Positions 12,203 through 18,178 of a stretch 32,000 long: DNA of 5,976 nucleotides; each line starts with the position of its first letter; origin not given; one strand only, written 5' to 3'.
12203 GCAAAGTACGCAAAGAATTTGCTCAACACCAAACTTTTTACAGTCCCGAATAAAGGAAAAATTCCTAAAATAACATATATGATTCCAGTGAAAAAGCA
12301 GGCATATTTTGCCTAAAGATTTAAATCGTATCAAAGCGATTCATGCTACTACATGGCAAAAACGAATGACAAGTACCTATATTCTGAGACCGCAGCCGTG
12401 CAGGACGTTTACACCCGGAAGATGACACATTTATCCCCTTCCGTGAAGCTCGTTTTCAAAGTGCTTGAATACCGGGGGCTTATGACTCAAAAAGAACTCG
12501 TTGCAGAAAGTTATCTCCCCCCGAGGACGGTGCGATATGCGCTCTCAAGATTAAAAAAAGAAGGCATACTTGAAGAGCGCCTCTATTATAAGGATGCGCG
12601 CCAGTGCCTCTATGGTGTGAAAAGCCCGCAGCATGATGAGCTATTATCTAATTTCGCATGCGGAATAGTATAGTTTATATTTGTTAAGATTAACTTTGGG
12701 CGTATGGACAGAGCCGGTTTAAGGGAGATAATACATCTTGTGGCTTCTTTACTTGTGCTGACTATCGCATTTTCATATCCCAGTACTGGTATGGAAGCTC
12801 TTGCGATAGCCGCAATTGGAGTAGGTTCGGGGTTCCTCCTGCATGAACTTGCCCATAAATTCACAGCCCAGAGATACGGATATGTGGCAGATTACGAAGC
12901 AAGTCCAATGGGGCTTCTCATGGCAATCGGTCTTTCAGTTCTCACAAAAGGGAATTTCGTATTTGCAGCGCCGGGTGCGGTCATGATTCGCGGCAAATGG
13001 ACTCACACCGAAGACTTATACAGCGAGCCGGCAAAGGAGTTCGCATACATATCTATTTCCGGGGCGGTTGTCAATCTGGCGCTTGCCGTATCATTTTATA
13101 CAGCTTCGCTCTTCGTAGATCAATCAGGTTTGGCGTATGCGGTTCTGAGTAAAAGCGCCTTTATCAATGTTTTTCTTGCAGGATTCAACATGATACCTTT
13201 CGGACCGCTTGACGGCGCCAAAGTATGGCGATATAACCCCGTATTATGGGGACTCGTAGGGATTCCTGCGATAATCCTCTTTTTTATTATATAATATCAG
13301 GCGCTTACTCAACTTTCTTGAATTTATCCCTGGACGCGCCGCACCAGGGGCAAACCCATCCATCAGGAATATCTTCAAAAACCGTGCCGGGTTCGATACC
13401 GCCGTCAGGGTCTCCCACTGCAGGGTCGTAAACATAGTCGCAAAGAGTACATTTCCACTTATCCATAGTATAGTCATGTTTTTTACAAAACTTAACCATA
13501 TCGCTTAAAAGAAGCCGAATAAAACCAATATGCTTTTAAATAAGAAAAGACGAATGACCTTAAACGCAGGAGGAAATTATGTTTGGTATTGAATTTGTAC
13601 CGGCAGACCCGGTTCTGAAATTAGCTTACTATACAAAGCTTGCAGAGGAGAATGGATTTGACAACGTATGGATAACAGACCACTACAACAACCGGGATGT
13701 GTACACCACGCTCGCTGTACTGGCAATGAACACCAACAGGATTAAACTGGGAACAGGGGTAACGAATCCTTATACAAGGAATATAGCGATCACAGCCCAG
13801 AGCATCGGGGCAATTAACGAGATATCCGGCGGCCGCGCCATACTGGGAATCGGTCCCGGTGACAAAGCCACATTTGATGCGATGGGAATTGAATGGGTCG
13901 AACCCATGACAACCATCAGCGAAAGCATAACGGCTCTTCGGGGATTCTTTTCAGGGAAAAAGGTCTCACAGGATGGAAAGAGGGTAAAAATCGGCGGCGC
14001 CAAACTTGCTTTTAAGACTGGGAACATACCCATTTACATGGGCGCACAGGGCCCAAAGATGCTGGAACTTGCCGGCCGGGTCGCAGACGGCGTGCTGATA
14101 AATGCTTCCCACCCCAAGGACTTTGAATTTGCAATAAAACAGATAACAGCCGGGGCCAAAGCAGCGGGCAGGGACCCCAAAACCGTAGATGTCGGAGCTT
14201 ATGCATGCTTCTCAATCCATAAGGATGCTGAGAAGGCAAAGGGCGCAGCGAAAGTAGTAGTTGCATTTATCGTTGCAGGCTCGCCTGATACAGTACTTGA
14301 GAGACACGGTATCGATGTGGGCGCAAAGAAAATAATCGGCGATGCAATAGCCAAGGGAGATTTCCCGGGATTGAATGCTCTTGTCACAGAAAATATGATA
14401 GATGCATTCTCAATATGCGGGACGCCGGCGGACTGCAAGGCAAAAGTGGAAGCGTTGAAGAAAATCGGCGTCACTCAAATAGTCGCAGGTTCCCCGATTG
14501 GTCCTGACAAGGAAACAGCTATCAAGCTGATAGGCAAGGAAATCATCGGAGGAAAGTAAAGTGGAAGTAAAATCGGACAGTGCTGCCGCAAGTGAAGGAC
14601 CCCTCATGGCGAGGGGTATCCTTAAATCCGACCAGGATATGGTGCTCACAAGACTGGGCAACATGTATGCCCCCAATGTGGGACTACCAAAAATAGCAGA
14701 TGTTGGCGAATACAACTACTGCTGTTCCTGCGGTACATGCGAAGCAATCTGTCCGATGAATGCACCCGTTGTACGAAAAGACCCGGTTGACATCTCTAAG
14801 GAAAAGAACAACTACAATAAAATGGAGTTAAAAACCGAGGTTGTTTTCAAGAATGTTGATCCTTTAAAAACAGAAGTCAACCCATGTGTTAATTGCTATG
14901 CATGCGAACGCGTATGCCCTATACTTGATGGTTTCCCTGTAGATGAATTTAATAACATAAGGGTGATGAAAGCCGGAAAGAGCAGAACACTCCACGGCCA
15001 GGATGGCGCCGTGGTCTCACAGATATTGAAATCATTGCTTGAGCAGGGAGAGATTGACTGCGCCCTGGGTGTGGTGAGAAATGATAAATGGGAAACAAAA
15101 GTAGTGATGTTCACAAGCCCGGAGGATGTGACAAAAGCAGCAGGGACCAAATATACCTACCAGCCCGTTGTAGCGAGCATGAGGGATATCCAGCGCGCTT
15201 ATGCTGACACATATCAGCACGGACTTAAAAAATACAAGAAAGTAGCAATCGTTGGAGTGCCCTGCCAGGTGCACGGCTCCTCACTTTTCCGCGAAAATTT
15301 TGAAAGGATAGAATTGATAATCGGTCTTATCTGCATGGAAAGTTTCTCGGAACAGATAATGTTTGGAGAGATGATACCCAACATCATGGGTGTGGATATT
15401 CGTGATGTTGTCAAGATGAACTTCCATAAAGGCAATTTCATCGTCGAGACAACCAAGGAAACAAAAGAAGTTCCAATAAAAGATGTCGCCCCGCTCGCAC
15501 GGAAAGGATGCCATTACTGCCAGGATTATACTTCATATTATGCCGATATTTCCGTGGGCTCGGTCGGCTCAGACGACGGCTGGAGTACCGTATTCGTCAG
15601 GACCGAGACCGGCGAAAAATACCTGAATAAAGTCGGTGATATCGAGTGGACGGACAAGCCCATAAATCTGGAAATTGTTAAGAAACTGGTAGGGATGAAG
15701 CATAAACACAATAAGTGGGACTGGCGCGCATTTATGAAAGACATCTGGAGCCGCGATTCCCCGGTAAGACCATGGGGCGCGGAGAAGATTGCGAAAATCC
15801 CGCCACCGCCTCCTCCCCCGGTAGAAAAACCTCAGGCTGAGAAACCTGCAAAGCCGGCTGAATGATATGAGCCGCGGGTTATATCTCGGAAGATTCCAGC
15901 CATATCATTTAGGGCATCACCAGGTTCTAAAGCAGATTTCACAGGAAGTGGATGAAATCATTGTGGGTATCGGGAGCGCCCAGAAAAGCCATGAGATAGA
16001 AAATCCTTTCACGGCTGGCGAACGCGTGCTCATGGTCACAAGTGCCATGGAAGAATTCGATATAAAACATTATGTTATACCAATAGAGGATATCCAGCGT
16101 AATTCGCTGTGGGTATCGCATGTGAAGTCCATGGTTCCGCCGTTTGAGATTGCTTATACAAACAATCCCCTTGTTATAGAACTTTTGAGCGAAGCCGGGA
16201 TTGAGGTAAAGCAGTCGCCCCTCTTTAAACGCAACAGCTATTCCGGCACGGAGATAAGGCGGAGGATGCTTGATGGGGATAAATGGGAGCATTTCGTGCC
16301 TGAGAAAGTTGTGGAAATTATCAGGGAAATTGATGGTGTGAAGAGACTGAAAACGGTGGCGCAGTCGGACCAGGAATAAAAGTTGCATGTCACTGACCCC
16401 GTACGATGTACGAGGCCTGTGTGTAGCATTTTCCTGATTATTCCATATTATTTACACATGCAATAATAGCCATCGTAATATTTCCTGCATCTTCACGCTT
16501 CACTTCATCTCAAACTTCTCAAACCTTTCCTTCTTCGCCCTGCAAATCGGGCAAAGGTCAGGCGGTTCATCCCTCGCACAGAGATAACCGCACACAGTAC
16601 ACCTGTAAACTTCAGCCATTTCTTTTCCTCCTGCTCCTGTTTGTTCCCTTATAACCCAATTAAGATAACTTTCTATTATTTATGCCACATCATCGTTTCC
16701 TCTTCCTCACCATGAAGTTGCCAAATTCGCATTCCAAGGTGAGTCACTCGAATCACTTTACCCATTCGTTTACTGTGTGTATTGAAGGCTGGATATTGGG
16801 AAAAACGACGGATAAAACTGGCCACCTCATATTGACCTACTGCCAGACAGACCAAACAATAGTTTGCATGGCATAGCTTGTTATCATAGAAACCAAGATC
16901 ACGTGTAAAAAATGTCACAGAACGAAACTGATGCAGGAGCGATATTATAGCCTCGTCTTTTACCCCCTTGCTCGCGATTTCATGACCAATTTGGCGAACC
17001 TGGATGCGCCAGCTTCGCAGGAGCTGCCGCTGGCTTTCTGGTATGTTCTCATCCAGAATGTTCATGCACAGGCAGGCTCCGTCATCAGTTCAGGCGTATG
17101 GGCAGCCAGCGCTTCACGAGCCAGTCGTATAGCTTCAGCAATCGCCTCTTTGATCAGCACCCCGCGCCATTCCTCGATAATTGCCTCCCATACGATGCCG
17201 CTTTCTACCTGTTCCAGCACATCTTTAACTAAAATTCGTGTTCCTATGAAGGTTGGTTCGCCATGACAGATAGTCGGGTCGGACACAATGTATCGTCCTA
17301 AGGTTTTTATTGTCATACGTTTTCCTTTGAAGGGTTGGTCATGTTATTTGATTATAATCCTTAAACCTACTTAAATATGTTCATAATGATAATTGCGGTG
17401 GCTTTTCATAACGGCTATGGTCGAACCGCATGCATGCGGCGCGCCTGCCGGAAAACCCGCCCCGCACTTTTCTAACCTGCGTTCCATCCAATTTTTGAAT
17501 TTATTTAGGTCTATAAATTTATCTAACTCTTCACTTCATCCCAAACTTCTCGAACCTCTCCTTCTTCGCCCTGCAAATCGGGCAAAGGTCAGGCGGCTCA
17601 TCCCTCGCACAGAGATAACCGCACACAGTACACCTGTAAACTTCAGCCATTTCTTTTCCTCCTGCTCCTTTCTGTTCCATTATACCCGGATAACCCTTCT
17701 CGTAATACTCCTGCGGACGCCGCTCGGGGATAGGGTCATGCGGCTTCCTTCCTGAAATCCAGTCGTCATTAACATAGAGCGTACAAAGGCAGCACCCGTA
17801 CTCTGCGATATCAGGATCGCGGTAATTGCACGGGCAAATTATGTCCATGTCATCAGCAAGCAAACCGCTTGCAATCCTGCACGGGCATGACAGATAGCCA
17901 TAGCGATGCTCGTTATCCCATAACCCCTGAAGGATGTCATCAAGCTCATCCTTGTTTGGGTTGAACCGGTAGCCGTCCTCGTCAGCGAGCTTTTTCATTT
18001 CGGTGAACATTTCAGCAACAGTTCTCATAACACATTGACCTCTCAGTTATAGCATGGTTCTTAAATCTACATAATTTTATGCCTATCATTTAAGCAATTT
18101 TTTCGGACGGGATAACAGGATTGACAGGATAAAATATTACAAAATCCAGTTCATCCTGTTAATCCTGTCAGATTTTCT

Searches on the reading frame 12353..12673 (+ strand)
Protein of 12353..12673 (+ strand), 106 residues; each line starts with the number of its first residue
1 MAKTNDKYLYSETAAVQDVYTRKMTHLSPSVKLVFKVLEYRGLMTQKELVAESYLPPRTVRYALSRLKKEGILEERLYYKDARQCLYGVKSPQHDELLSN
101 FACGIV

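Call 43: search_protein_families(library=pfam, proteins=[window:12353-12673:+], max_evalue=0.01)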
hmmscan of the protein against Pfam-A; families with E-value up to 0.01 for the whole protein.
window:12353-12673:+ (106 aa): 2 families
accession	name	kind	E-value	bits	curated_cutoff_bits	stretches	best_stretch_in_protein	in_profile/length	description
PF13412.12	HTH_24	-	3.1e-05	23.9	21.9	1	39-74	13-48/48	Winged helix-turn-helix DNA-binding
PF12802.13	MarR_2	-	0.0019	18.8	27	1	37-83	13-60/61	MarR family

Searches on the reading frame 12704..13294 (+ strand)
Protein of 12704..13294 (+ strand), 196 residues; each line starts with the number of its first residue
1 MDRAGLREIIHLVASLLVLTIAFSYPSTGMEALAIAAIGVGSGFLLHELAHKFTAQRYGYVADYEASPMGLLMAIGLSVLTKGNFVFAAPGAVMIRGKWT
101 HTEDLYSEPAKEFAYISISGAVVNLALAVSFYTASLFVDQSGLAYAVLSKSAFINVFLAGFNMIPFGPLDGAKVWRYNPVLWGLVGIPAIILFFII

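Call 10: search_protein_families(library=pfam, proteins=[window:12704-13294:+])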
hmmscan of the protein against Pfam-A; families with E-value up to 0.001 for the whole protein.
window:12704-13294:+ (196 aa): 1 family
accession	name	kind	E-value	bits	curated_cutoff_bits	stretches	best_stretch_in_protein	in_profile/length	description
PF02163.28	Peptidase_M50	-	5.8e-12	45.9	27.2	2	36-140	2-105/221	Peptidase family M50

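Call 29: find_related_loci(query=window:12704-13294:+, collection=metagenome_contigs, flank=10000)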
Query window:12704-13294:+ (196 aa) in metagenome_contigs; peptide patterns used: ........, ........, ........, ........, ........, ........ (x = any residue, [..] = any of these).
600 stretches matched a pattern (row limit reached: there are more); 495 encode a relative of the query (tblastn E <= 1e-3); the best 80 are kept; 80 distinct loci.
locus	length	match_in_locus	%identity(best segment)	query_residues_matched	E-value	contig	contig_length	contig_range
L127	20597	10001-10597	74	1-194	2e-92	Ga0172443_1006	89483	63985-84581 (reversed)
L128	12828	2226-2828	75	1-196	3e-92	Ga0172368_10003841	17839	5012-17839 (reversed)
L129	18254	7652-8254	74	1-196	1e-91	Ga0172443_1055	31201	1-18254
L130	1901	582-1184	75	1-196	4e-96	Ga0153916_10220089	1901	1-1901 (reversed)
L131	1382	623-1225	73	1-196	8e-98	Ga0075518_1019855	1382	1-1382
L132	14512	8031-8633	74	1-196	6e-91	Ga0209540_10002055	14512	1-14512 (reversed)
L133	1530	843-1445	74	1-196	9e-96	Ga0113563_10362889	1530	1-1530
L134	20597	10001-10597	74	1-194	2e-89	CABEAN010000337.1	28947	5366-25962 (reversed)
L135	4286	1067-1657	71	1-196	2e-89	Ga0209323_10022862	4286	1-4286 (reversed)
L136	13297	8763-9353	71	1-196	2e-89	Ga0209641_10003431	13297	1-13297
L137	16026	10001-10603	73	1-196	1e-88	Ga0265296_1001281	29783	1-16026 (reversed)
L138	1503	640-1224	74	7-196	1e-92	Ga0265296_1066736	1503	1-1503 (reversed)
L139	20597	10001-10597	70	1-196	1e-86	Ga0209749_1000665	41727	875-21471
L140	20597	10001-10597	70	1-196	1e-86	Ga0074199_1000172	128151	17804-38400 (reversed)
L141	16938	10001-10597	74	1-194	4e-86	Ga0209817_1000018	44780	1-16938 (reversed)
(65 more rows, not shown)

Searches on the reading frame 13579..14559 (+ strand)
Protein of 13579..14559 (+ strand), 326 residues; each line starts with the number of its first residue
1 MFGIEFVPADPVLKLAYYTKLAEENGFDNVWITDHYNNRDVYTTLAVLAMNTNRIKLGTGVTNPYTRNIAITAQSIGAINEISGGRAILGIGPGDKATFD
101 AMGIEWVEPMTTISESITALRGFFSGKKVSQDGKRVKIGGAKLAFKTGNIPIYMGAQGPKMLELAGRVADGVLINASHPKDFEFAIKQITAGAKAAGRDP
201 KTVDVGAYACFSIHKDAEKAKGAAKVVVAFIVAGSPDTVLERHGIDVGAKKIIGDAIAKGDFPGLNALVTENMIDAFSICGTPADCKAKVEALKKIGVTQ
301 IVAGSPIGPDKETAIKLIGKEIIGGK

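Call 10: search_protein_families(library=pfam, proteins=[window:13579-14559:+])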
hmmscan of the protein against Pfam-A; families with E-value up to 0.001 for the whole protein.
window:13579-14559:+ (326 aa): 1 family
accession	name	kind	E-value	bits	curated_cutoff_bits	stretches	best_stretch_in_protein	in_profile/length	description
PF00296.26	Bac_luciferase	-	2.6e-67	227.9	27.9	1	18-300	28-314/314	Luciferase-like monooxygenase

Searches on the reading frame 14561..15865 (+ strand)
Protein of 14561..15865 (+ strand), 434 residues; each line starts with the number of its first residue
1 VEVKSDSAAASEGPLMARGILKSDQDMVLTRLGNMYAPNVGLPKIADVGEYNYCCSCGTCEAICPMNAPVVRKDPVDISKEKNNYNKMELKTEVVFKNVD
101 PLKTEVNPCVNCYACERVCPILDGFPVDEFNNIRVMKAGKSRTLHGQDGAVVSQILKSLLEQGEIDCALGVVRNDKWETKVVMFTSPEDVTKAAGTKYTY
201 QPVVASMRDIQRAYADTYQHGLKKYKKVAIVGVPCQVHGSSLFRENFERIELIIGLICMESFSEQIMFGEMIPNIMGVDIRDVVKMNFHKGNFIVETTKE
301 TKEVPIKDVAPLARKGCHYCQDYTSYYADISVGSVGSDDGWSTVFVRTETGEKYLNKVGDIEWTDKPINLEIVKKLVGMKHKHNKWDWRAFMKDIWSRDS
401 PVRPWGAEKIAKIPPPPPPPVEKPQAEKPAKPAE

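Call 10: search_protein_families(library=pfam, proteins=[window:14561-15865:+])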
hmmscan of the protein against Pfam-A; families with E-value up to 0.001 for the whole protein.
window:14561-15865:+ (434 aa): 6 families
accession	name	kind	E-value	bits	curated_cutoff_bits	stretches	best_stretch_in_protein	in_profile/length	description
PF04432.18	FrhB_FdhB_C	-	1.5e-39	135.7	23.3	1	226-358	2-136/150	Coenzyme F420 hydrogenase/dehydrogenase, beta subunit C terminus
PF04422.18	FrhB_FdhB_N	-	3.6e-18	65.9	22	1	145-205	14-75/78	Coenzyme F420 hydrogenase/dehydrogenase, beta subunit N-term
PF13183.11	Fer4_8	-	7.9e-08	33.2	27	1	51-120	2-65/68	4Fe-4S dicluster domain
PF13187.11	Fer4_9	-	2.2e-06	28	27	1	53-120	1-48/52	4Fe-4S dicluster domain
PF13534.11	Fer4_17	-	6.2e-06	27.1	22.2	0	49-67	41-59/61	4Fe-4S dicluster domain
PF12838.12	Fer4_7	-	1.6e-05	25.7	27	1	54-120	2-49/52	4Fe-4S dicluster domain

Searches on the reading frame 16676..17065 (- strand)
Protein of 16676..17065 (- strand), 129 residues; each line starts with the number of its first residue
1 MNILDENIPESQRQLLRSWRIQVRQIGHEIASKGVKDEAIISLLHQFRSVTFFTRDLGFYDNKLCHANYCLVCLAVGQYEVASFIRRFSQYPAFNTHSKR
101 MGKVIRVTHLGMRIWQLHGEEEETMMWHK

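Call 43: search_protein_families(library=pfam, proteins=[window:16676-17065:-], max_evalue=0.01)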
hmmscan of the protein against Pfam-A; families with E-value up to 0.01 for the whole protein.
window:16676-17065:- (129 aa): 1 family
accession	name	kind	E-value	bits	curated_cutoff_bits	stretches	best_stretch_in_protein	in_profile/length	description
PF18480.7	DUF5615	-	0.00077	19.8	23.8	1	3-91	4-91/110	Domain of unknown function (DUF5615)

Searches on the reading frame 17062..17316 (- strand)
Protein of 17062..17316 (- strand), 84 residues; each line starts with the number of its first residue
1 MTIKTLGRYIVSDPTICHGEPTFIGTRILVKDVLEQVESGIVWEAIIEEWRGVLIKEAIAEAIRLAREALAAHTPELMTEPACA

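Call 43: search_protein_families(library=pfam, proteins=[window:17062-17316:-], max_evalue=0.01)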
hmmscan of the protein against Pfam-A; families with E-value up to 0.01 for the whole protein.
window:17062-17316:- (84 aa): 1 family
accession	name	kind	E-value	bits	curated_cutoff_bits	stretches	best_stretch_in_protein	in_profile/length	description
PF04255.20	DUF433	-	2.7e-11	43.5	23.6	1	10-63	1-53/56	Protein of unknown function (DUF433)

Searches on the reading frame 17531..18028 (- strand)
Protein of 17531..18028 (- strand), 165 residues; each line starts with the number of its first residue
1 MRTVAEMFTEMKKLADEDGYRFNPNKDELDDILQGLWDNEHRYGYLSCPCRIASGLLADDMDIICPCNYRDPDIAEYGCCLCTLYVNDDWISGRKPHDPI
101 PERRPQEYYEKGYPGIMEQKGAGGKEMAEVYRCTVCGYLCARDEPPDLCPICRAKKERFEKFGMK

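Call 10: search_protein_families(library=pfam, proteins=[window:17531-18028:-])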
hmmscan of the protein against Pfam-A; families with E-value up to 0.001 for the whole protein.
window:17531-18028:- (165 aa): 3 families
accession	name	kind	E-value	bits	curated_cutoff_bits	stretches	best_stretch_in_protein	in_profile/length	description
PF02943.20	FeThRed_B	-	7e-18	65.1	22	1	7-90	5-90/106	Ferredoxin thioredoxin reductase catalytic beta chain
PF21349.2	RUBY_RBDX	-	1.9e-14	53.2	26.5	1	131-160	1-30/30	Rubrerythrin, rubredoxin-like domain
PF23458.2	DUF7130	-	0.00014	22.1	35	1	125-159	48-83/89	Domain of unknown function (DUF7130)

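Call 39: find_homologous_proteins(query=window:17531-18028:-, max_evalue=1e-40)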
Query window:17531-18028:- (165 aa): 2824 proteins with E <= 1e-40 among 3389 candidates; the best 120 are listed.
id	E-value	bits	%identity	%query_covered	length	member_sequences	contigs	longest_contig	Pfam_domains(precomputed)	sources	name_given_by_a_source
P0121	5.4e-106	370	94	100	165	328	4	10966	PF21349.3,PF02943.21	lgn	-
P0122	8.2e-98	343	85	100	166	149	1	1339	PF21349.3,PF02943.21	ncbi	-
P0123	2.1e-93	329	82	100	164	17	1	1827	PF21349.3,PF02943.21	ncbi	-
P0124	7.0e-91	321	79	100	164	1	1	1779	PF21349.3,PF02943.21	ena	-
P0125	4.2e-90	318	78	99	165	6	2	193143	PF21349.3,PF02943.21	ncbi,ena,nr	ncbi:MAG: ferredoxin:glutaredoxin reductase [Candidatus Methanoperedens sp.]|nr:ferredoxin:glutaredo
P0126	1.1e-89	317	80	99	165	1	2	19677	PF21349.3,PF02943.21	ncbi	-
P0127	6.5e-89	314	78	100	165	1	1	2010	PF21349.3,PF02943.21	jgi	jgi:ferredoxin-thioredoxin reductase catalytic subunit/rubredoxin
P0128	9.6e-89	314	80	99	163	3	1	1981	PF21349.3,PF02943.21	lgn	-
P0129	4.4e-88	312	78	100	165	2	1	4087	PF21349.3,PF02943.21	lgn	-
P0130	7.7e-88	311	78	100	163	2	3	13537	PF21349.3,PF02943.21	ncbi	-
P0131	1.7e-87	310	77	100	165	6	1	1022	PF21349.3,PF02943.21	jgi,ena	-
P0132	2.2e-87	309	78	100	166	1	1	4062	PF21349.3,PF23458.3,PF02943.21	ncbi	-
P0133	2.4e-87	309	79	99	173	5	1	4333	PF21349.3,PF23458.3,PF02943.21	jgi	jgi:ferredoxin-thioredoxin reductase catalytic subunit/rubredoxin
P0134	8.1e-87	308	77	100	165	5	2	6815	PF21349.3,PF23458.3,PF02943.21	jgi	jgi:ferredoxin-thioredoxin reductase catalytic subunit/rubredoxin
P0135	5.8e-86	305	78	98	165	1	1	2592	PF21349.3,PF02943.21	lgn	-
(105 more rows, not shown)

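Call 40: find_encoding_contigs(protein=P0121, flank=4000, max_places=4)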
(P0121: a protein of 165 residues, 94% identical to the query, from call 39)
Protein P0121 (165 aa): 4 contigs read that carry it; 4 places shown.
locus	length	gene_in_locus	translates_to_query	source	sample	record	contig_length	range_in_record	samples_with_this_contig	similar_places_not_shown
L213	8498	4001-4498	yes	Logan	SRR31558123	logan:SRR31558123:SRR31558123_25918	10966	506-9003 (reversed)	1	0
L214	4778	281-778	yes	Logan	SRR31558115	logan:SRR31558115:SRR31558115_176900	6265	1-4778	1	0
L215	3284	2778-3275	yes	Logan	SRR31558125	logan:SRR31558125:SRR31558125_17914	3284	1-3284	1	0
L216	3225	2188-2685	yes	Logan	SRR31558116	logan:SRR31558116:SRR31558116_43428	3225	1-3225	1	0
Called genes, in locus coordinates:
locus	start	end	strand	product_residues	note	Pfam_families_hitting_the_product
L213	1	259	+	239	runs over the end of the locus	PF04609:MCR_C (weak)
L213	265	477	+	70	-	PF09947:DUF2180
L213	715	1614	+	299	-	PF01558:POR, PF12797:Fer4_2 (faint), PF12837:Fer4_6 (faint), PF13237:Fer4_10, PF14697:Fer4_21, PF00037:Fer4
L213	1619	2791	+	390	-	PF01855:POR_N, PF02780:Transketolase_C (weak), PF17147:PFOR_II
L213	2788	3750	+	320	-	PF02775:TPP_enzyme_C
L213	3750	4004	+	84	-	PF00462:Glutaredoxin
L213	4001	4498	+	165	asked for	PF02943:FeThRed_B, PF21349:RUBY_RBDX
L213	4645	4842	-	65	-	PF02697:VAPB_antitox (weak)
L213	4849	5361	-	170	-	PF01467:CTP_transf_like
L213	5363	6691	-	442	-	PF13534:Fer4_17 (faint), PF13183:Fer4_8 (weak), PF13187:Fer4_9 (weak), PF04422:FrhB_FdhB_N, PF04432:FrhB_FdhB_C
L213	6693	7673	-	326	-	PF00296:Bac_luciferase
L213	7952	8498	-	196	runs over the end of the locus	PF02163:Peptidase_M50 (weak)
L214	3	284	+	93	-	?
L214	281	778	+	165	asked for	PF02943:FeThRed_B, PF21349:RUBY_RBDX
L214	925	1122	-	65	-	PF02697:VAPB_antitox (weak)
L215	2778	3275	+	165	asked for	PF02943:FeThRed_B, PF21349:RUBY_RBDX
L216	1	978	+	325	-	?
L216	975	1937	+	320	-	PF02775:TPP_enzyme_C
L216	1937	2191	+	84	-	PF00462:Glutaredoxin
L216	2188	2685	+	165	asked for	PF02943:FeThRed_B, PF21349:RUBY_RBDX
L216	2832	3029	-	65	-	PF02697:VAPB_antitox (weak)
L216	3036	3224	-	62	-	?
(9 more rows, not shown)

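Call 41: find_encoding_contigs(protein=P0126, flank=4000, max_places=3)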
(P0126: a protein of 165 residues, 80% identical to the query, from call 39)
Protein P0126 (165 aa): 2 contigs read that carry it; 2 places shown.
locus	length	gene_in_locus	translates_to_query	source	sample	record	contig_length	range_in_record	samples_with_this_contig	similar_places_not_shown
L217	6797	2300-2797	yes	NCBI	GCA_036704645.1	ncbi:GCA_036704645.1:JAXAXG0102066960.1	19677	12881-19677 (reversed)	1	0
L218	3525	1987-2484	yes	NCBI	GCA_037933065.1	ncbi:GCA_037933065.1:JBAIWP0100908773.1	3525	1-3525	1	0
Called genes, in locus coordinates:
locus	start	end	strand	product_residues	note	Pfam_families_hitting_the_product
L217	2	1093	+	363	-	?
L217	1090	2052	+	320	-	PF02775:TPP_enzyme_C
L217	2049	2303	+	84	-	PF00462:Glutaredoxin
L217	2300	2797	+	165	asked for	PF02943:FeThRed_B, PF21349:RUBY_RBDX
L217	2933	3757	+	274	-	PF06745:ATPase, PF23442:DUF7125 (faint)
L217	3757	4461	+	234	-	PF00154:RecA_N (weak), PF03796:DnaB_C (weak), PF05625:PAXNEB (faint), PF06745:ATPase, PF13481:AAA_25 (weak), PF23442:DUF7125, PF20720:nSTAND3 (faint), PF13173:AAA_14 (faint)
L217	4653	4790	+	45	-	-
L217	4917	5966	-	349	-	PF27313:AF_0136_C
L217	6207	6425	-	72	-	-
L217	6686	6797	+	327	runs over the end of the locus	PF02754:CCG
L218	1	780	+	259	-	?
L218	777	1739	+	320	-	PF02775:TPP_enzyme_C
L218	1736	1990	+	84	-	PF00462:Glutaredoxin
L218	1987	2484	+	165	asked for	PF02943:FeThRed_B, PF21349:RUBY_RBDX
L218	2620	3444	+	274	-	PF06745:ATPase, PF23442:DUF7125 (faint)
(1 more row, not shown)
